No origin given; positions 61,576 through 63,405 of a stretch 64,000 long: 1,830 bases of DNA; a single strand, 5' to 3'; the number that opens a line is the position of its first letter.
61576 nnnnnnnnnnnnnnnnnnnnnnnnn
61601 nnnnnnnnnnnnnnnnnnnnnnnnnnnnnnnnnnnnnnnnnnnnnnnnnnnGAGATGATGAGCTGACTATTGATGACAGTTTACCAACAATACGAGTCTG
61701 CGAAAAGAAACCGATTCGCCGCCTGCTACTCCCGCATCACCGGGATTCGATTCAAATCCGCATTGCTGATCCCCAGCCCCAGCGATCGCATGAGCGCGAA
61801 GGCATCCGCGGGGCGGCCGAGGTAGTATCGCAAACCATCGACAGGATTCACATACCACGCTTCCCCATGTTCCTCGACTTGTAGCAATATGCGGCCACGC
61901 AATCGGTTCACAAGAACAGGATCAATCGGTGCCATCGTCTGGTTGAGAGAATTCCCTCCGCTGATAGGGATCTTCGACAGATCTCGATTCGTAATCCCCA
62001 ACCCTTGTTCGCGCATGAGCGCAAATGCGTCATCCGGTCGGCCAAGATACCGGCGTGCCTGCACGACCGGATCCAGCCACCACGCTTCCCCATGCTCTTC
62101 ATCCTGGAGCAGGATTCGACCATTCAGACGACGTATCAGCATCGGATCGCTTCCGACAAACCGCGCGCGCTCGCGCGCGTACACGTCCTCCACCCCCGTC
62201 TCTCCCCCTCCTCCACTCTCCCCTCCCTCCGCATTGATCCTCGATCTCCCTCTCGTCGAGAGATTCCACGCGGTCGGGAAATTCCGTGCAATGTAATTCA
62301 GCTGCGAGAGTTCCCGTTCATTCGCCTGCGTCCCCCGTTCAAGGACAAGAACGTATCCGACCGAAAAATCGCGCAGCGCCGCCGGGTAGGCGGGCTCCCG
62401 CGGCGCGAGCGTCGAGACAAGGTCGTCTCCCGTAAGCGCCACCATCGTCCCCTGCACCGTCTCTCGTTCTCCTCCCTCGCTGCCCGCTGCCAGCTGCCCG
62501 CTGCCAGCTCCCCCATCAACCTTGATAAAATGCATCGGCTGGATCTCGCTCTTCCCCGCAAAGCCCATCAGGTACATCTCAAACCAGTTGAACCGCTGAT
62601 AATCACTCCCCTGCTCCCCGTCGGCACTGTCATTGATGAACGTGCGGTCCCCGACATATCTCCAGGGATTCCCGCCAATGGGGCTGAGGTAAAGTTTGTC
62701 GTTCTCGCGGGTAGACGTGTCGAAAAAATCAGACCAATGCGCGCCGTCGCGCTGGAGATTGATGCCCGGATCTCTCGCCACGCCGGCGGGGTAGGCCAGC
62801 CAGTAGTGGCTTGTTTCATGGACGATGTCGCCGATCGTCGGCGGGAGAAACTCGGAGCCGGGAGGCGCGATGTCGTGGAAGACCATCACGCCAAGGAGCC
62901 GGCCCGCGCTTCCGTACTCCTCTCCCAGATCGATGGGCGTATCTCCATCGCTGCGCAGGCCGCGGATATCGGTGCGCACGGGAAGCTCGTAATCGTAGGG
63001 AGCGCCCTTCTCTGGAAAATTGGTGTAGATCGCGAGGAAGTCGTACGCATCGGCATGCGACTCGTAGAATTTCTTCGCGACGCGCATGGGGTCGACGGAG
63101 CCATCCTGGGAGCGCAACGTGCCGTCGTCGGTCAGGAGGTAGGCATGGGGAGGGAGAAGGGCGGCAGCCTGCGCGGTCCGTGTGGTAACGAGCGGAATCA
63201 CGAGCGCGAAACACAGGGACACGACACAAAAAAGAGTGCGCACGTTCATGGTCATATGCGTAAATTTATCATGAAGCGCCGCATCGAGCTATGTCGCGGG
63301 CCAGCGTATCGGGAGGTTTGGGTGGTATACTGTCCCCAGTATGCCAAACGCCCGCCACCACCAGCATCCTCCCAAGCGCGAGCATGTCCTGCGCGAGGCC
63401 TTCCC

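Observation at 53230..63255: Ten-kb minus-strand 'surface module' of five tightly packed genes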

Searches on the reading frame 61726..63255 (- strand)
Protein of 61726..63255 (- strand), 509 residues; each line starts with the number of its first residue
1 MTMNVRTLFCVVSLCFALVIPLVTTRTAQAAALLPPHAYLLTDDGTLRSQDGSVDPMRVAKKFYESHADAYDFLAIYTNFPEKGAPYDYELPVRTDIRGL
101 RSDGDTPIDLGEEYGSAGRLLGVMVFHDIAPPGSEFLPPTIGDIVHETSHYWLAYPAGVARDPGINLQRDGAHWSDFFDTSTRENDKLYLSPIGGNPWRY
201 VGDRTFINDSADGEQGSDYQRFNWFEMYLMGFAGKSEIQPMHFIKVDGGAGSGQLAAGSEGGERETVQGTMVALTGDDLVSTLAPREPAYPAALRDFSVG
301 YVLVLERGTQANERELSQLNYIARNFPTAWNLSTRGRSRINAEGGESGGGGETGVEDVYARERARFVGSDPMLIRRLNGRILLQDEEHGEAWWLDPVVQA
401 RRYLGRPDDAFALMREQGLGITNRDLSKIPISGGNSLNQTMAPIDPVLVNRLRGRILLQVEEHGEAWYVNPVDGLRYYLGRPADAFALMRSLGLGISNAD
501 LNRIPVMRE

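Call 4: search_protein_families(library=pfam, proteins=[window:61726-63255:-], max_evalue=0.1)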
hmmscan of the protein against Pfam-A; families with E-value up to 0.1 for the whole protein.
window:61726-63255:- (509 aa): 0 families

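Call 5: search_protein_families(library=ncbifam, proteins=[window:61726-63255:-], max_evalue=0.1)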
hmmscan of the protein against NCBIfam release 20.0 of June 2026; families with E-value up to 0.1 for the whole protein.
window:61726-63255:- (509 aa): 0 families

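Call 10: find_homologous_proteins(query=window:61726-63255:-)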
Query window:61726-63255:- (509 aa): 1477 proteins with E <= 0.001 among 8000 candidates; the best 120 are listed.
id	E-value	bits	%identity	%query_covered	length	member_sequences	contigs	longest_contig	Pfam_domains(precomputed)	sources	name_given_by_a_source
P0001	0.0e+0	1170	100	100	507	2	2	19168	-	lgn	-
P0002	2.8e-50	189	38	26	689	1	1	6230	PF02369.23,PF18884.6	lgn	-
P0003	6.8e-50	188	55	26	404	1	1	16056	PF09992.15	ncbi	-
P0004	6.9e-50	188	52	27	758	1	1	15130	PF09992.15,PF08309.18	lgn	-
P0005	3.7e-49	186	54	27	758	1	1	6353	PF09992.15,PF08309.18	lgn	-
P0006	4.5e-49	185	52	27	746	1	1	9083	PF09992.15,PF08309.18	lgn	-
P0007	2.8e-48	183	56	26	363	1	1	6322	PF13529.14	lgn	-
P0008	6.8e-46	175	63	27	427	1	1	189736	PF00188.33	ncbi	-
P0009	2.7e-45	173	50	26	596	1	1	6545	PF18884.6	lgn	-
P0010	3.6e-45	173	44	28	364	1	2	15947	-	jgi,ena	jgi:hypothetical protein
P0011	6.7e-45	172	64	26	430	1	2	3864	PF00188.33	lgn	-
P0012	3.1e-44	169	47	30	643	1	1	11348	PF16656.12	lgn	-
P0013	9.4e-44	168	46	27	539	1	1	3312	PF00041.28,PF16656.12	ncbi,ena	ncbi:MAG: thrombospondin type 3 repeat-containing protein [Patescibacteria group bacterium]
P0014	2.5e-43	166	65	26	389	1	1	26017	-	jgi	jgi:hypothetical protein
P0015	2.7e-43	166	45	26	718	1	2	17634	PF13365.13,PF00089.33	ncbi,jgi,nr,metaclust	ncbi:TPA: hypothetical protein DIC39_03005 [Patescibacteria group bacterium]|nr:MAG: hypothetical pr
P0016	4.5e-43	166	65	26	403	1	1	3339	PF09992.15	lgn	-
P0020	5.3e-42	162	51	26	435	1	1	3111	PF09992.15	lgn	-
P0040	1.2e-40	158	64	25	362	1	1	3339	PF13529.14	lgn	-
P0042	1.4e-40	157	61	26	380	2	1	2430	PF09992.15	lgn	-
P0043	1.4e-40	157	58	27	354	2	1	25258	PF13529.14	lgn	-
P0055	4.7e-40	156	60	26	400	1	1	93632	PF09992.15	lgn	-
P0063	1.0e-39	155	59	26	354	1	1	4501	PF13529.14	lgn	-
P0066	1.2e-39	154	59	27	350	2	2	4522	PF13529.14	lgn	-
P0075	2.2e-39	153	50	26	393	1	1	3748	PF13529.14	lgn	-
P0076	2.4e-39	153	62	26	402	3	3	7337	PF09992.15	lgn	-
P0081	3.0e-39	153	57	26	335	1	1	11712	PF13529.14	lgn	-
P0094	6.3e-39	152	47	26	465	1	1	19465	PF09992.15,PF18884.6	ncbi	-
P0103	1.1e-38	151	48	26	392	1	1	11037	PF13529.14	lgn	-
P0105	1.2e-38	151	57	27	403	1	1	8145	PF09992.15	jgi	jgi:hypothetical protein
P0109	1.6e-38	151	60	26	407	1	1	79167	PF09992.15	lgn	-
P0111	2.2e-38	150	62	26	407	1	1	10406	PF09992.15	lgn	-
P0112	2.2e-38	150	62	26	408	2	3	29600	PF09992.15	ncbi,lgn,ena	-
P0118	2.7e-38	150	57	26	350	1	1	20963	PF13529.14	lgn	-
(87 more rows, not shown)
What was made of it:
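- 61729..62109 (-): Two 55-60-aa repeats: a widespread modular domain, mostly from Patescibacteria, that is not in Pfam. They are attached to CAP, PF09992, PF13529, TSP3 and other domains (call 10).
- The 55-aa repeats are a generic module on many unrelated secreted enzymes (call 10).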

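Call 12: find_encoding_contigs(protein=P0001, flank=10000, max_places=4)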
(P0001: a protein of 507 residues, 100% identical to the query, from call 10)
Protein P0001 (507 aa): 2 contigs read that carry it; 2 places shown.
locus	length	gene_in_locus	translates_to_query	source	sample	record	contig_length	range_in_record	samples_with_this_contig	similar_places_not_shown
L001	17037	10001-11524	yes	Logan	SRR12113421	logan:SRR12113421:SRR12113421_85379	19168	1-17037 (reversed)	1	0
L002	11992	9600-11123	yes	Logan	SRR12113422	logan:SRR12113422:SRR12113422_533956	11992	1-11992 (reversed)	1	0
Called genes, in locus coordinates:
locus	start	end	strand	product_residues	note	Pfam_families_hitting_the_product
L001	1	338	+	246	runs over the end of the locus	-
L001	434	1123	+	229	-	-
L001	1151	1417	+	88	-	-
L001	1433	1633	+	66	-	PF11127:YgaP-like_TM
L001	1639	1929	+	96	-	-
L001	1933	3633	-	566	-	PF03109:ABC1, PF27536:UbiB_helical (weak)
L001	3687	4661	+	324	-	PF02683:DsbD_TM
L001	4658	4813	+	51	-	-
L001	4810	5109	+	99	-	PF13192:Thioredoxin_3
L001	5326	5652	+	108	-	-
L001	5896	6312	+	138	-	PF00011:HSP20, PF17886:ArsA_HSP20 (weak)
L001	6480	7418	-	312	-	PF01699:Na_Ca_ex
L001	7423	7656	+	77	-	PF09966:DUF2200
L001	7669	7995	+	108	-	PF13376:OmdA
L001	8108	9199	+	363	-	PF18884:TSP3_bac (faint)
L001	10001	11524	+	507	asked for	-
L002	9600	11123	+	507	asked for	-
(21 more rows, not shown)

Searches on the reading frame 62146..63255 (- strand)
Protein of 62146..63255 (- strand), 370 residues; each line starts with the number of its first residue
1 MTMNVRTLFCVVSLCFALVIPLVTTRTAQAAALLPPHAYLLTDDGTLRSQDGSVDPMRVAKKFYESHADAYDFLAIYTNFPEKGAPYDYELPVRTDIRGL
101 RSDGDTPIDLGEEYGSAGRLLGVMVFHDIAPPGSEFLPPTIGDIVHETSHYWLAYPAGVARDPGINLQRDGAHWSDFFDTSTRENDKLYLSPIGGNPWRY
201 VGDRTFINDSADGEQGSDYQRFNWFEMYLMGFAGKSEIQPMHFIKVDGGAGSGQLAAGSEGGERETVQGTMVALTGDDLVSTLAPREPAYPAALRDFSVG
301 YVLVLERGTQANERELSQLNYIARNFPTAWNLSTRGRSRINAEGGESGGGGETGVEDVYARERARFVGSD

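Call 24: search_protein_representatives(protein=window:62146-63255:-)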
Query: 370 residues. Proteins with E-value up to 0.001 (for the whole library): 1546; up to 1e-10: 593; up to 1e-30: 18. The best 150 are listed.
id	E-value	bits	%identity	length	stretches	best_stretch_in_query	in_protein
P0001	1.2e-250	847.2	100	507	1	3-370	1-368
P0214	3.1e-60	220.5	43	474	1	21-343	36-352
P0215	6.1e-47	176.8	39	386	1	37-341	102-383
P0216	3.5e-43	164.4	36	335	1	31-342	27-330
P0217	9.8e-42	159.6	37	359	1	34-342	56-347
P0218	2.3e-38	148.6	35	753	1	33-348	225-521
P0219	5.2e-38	147.4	38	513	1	53-341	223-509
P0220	1.4e-36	142.7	38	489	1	55-340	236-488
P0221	2.6e-36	141.8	36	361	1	52-340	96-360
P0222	4.2e-36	141.1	36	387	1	41-338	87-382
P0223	2.3e-35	138.7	36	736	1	54-340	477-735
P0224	2.8e-33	131.8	37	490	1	14-341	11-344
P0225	1.1e-32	129.8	34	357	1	34-343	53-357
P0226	2.9e-32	128.5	32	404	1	40-345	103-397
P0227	3.5e-32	128.2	36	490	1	58-340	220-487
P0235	2.5e-29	118.8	36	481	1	3-342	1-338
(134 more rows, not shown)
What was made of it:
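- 62230..63153 (-): HExxH domain (residues 35-342; motif at 62806-62820). 1,546 cluster representatives at E<=1e-3 (call 24).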

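Call 26: search_solved_structures(query=A2, max_evalue=1, show_alignments=2)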
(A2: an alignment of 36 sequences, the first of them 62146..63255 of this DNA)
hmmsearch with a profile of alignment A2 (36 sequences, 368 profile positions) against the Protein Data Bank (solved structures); distinct sequences matched with E-value up to 1: 0.

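Call 27: search_protein_families(library=pfam, alignment_id=A2, max_evalue=0.01)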
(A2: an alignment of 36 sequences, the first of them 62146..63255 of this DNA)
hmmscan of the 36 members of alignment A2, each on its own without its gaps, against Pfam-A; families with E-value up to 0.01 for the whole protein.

A. member 1, window:62146-63255:- (370 aa): 0 families

B. families by the number of members that match (of 36 scanned): 5 families
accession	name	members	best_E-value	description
PF01471.23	PG_binding_1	2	3.1e-10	Putative peptidoglycan binding domain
PF07963.17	N_methyl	1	0.0027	Prokaryotic N-terminal methylation motif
PF23527.1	Microp_apicomplexa_14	1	0.0029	Apicomplexa microprotein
PF01433.26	Peptidase_M1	1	0.0042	Peptidase family M1 domain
PF07705.17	CARDB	1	0.0097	CARDB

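Call 36: predict_structure(alignment_id=A2)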
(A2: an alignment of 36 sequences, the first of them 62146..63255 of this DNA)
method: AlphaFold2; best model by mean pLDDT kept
length: 370 residues; sequences in the alignment: 36
mean_pLDDT: 83.2   pTM: 0.82
mean pLDDT of the five models: 83.2, 82.1, 81.4, 81.1, 80.8
residues with pLDDT >= 90: 210; 70-90: 69; 50-70: 75; < 50: 16
segments of 3 or more residues with pLDDT < 50: 345-351, 368-370
pLDDT, mean of each block of 10 residues (from residue 1): 65 67 52 89 96 96 98 97 86 90 75 97 94 66 93 68 80 91 90 93 93 65 96 96 85 61 79 92 88 97 97 93 93 95 59 56 51
secondary structure, 60 per line:
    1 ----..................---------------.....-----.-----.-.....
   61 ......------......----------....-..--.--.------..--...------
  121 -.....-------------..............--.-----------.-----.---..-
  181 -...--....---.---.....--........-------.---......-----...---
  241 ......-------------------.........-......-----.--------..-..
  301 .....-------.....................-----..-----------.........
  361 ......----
elements in order: H5-22 E38-42 H56-66 E73-78 E89-92 E122-126 H140-153 E182-184 E187-190 E198-202 E205-208 H209-212 H224-229 E241-246 E266-274 H276-281 E299-305 H313-333 H352-366
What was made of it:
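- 62230..63153 (-): AF2 pLDDT 83 (call 36).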

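Call 38: fold_search(model_id=the predicted structure, library=pdb)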
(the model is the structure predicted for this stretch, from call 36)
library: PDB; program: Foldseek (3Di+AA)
matches with E <= 10: 104; with E <= 0.001: 0
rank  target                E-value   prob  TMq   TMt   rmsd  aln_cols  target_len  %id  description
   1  9u92_A                1.1e+00  0.11  0.10  0.15   8.6        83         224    7  Cryo-EM structure of Tetrahymena DNA methyltransferase complex MTA1c (released 2025-11-05)
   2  7f4l_C                1.4e+00  0.10  0.10  0.15   8.9        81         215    7  Crystal structure of MTA1-p1-p2 complex (released 2022-06-15)
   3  4rh5_A                2.2e+00  0.02  0.12  0.15  12.5       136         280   13  Crystal structure of PTPN3 (PTPH1) in complex with Eps15 pTyr849 peptide (released 2015-03-11)
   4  7f4l_D                2.4e+00  0.08  0.10  0.15   8.5        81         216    9  Crystal structure of MTA1-p1-p2 complex (released 2022-06-15)
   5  4rh9_A                2.5e+00  0.02  0.12  0.15  12.7       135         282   12  Crystal structure of PTPN3 (PTPH1) H812F, M883G mutant in complex with Eps15 pTyr849 peptide (released 2015-03-11)
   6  6cgr_e                2.5e+00  0.01  0.06  0.06  11.7        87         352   11  CryoEM structure of herpes simplex virus 1 capsid with associated tegument protein complexes. (released 2018-03-14)
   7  7yi8_B                2.7e+00  0.05  0.11  0.15   7.7        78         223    8  Cryo-EM structure of SAH-bound MTA1-MTA9-p1-p2 complex (released 2023-01-18)
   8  2ahs_A                2.7e+00  0.02  0.13  0.16  12.8       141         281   16  Crystal Structure of the Catalytic Domain of Human Tyrosine Receptor Phosphatase Beta (released 2005-08-09)
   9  6n61_C                2.8e+00  0.01  0.09  0.04  18.2       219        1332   15  Escherichia coli RNA polymerase sigma70-holoenzyme bound to upstream fork promoter DNA and Capistruin (released 2019-01-09)
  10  8xyx_A                3.0e+00  0.06  0.10  0.14   7.9        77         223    8  Cryo-EM structure of SAM-bound Tetrahymena DNA methyltransferase complex MTA1c (D209A) (released 2025-07-23)
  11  8xyp_A                3.0e+00  0.06  0.11  0.15   7.9        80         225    8  Cryo-EM structure of SAH-bound Tetrahymena DNA methyltransferase complex MTA1c (released 2025-07-23)
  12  2g59_B                3.0e+00  0.03  0.12  0.15  10.3       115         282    9  Crystal Structure of the Catalytic Domain of Protein Tyrosine Phosphatase from Homo sapiens (released 2006-03-14)
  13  4ri5_A                3.0e+00  0.02  0.13  0.15  12.8       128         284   12  Crystal structure of PTPN3 (PTPH1) D811E mutant in complex with metavanadate (released 2015-03-11)
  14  7t1h_A                3.2e+00  0.05  0.07  0.07   6.5        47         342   13  Crystal structure of CAB1 Pantothenate Kinase from Saccharomyces cerevisiae in complex with compound YU281445 (released 2022-10-05)
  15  2vex                  3.4e+00  0.01  0.11  0.13  15.5       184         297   11  CRYSTAL STRUCTURE OF PROTEIN TYROSINE PHOSPHATASE 1B IN COMPLEX WITH AN ISOTHIAZOLIDINONE-CONTAINING INHIBITOR (released 2007-11-06)
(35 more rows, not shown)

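Call 62: find_encoding_contigs(protein=P0214, flank=8000, max_places=3)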
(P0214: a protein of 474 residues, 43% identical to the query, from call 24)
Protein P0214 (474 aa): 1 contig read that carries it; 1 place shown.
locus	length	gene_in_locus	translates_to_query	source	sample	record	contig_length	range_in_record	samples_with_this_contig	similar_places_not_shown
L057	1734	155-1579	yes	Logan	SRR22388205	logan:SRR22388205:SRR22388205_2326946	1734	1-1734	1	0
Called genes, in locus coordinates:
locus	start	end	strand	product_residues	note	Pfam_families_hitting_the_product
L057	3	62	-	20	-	?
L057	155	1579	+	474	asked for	PF01471:PG_binding_1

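Call 63: find_encoding_contigs(protein=P0224, flank=8000, max_places=3)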
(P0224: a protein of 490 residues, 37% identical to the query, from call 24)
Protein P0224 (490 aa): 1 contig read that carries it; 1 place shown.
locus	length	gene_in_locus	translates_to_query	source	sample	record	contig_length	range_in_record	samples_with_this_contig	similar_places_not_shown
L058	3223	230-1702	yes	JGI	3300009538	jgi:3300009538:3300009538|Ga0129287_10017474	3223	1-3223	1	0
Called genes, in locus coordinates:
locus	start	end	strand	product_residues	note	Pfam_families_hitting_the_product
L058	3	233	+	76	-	?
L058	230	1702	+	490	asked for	-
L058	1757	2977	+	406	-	PF01520:Amidase_3, PF01471:PG_binding_1 (weak)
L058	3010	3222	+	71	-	?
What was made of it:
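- HExxH relatives carry PG_binding_1 or sit beside an Amidase_3/PG_binding_1 gene, which points to the cell wall rather than the adhesin (calls 27, 62, 63).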

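Call 64: find_encoding_contigs(protein=P0235, flank=8000, max_places=3)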
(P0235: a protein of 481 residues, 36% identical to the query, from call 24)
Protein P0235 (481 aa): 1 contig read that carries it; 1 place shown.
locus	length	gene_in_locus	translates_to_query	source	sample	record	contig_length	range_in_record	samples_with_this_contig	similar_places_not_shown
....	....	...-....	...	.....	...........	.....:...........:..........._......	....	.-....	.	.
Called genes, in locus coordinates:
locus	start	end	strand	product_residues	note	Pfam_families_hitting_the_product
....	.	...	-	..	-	?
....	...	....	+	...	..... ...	-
